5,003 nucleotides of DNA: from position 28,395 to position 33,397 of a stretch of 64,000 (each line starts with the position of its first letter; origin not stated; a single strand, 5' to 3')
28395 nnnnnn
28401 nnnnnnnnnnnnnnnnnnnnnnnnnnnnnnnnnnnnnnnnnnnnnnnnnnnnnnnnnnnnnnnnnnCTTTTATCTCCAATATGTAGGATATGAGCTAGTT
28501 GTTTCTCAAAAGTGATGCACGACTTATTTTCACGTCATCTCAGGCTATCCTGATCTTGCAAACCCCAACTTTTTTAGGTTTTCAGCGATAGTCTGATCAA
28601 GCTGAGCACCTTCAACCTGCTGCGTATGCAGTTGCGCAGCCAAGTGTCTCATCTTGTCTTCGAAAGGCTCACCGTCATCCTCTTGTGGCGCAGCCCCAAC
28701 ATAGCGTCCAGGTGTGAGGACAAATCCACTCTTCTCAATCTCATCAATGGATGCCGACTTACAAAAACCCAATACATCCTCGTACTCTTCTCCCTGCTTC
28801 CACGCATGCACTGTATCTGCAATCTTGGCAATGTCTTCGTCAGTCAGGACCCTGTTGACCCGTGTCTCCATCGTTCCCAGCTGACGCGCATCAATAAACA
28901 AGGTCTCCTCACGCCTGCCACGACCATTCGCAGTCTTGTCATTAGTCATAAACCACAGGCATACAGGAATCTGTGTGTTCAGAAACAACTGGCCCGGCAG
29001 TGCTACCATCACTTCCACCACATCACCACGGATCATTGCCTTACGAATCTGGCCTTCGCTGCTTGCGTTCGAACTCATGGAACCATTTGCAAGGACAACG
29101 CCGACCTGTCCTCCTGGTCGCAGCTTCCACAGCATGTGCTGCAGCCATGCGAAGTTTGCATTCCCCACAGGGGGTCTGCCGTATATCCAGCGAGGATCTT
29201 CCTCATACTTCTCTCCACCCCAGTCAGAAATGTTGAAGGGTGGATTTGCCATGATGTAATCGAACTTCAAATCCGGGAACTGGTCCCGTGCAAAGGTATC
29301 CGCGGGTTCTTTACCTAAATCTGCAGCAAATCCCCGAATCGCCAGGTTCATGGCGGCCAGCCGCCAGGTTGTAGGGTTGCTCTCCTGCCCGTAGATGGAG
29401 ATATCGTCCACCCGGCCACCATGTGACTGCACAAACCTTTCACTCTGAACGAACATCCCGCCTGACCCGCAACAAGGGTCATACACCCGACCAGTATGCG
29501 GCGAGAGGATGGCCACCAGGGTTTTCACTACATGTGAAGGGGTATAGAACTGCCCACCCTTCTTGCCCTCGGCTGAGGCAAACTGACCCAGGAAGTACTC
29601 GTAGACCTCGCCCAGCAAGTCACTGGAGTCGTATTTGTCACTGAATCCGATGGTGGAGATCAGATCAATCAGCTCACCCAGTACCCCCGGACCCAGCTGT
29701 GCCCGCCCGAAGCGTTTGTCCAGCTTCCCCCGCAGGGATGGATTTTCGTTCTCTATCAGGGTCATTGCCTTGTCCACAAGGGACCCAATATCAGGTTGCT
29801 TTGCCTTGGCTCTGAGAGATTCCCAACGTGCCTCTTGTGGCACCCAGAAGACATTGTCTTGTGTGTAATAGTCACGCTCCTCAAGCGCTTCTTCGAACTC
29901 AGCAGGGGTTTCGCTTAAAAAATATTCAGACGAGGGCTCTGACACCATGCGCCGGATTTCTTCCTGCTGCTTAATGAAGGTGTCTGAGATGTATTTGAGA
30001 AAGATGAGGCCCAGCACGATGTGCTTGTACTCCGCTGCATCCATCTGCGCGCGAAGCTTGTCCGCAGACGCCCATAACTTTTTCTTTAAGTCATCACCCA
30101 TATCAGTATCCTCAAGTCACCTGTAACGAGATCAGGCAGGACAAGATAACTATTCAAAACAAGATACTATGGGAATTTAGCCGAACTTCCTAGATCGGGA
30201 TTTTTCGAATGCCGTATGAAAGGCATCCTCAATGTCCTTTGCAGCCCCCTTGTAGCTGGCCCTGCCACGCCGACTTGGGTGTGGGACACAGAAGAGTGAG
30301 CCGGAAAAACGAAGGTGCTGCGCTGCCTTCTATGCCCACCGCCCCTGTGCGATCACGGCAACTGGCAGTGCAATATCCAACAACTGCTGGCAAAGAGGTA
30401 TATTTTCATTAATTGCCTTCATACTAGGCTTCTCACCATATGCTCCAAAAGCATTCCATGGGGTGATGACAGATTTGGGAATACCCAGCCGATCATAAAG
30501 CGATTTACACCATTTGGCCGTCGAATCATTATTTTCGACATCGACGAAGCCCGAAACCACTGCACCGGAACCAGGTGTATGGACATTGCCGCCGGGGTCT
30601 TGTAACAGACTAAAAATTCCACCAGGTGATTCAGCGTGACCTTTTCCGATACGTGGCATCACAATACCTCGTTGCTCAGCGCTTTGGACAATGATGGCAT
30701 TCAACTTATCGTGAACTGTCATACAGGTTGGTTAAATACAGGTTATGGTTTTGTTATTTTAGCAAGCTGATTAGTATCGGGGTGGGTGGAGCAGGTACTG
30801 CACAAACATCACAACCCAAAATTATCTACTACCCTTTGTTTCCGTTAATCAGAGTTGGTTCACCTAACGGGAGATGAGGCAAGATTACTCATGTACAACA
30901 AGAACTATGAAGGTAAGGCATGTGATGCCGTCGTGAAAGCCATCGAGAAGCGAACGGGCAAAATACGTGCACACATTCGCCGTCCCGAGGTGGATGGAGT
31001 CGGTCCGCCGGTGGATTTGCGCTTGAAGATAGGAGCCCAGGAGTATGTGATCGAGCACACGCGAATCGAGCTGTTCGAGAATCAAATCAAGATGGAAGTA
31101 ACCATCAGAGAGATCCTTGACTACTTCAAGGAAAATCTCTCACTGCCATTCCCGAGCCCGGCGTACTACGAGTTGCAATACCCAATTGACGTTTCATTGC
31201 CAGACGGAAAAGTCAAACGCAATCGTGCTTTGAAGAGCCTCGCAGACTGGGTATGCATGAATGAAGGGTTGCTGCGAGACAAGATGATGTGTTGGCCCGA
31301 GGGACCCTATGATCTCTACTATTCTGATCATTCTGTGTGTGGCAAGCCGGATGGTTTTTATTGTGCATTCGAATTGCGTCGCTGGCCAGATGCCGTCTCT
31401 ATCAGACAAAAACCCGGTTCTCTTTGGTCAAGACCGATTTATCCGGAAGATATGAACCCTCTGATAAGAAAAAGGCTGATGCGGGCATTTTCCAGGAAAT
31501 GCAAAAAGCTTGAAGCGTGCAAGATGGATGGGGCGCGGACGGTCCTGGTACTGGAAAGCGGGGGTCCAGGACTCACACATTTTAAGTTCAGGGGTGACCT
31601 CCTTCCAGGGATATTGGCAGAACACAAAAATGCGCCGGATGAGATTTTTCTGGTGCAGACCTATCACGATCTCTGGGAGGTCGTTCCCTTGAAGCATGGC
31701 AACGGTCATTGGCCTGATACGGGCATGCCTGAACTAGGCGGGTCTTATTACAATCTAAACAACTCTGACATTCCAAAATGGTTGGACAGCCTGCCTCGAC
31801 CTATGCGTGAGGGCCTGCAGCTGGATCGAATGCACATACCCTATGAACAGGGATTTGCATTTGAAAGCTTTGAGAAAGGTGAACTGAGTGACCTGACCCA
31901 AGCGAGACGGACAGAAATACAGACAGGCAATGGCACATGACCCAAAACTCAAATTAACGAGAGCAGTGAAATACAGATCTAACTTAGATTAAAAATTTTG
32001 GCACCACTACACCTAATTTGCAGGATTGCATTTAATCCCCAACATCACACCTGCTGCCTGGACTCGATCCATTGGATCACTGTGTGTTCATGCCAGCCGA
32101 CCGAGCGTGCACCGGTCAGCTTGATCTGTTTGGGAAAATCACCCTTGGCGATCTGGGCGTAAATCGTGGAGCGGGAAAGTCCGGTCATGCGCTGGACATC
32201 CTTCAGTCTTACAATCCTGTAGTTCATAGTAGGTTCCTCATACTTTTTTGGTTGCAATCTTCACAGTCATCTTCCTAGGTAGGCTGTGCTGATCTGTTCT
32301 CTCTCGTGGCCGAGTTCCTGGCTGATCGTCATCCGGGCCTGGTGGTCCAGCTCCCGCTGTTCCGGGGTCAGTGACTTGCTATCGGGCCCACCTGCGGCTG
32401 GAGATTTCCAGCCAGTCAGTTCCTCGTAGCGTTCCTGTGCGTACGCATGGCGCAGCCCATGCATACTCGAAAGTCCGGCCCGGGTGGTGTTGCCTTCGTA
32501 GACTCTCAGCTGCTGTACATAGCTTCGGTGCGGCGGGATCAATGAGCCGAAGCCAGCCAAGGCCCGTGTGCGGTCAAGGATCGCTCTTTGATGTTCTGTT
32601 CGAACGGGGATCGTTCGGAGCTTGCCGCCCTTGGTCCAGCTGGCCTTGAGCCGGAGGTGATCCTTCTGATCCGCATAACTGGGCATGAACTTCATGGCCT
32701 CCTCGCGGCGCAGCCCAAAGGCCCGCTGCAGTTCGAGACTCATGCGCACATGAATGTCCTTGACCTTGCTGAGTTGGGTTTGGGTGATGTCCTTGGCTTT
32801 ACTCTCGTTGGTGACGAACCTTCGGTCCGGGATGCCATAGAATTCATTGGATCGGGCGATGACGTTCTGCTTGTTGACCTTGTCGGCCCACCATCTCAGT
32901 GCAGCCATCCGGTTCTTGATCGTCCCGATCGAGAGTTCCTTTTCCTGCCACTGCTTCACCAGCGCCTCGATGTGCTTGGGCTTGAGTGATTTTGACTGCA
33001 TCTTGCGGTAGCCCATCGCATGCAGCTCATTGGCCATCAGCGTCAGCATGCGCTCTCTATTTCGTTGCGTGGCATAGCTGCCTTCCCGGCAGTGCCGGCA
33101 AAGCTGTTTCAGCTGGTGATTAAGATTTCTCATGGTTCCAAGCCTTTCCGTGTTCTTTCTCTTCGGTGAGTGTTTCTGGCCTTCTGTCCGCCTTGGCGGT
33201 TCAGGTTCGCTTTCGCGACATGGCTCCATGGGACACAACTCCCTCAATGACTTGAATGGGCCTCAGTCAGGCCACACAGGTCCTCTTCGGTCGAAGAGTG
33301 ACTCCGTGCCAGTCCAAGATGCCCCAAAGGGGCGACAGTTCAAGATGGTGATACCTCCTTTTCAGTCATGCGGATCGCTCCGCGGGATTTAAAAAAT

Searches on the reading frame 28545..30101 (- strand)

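Call 9: search_protein_families(library=pfam, proteins=[window:28545-30101:-], max_evalue=0.001)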
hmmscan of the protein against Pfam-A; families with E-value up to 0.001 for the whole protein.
window:28545-30101:- (518 aa): 2 families
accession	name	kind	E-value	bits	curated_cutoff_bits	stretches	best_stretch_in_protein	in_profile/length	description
PF02384.22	N6_Mtase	-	7.2e-106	354.4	20.4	1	159-475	2-310/311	N-6 DNA Methylase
PF12161.14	HsdM_N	-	9.4e-25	88.2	24.5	1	5-148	1-135/135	HsdM N-terminal domain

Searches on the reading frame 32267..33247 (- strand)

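Call 9: search_protein_families(library=pfam, proteins=[window:32267-33247:-], max_evalue=0.001)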
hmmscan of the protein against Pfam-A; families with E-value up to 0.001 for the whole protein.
window:32267-33247:- (326 aa): 2 families
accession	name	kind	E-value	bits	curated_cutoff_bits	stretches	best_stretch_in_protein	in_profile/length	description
PF12834.13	Phage_int_SAM_2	-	1.4e-20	74.1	22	1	39-122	1-86/91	Phage integrase, N-terminal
PF12835.12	Integrase_1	-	1.2e-13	51.7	23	1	147-272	11-149/149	Integrase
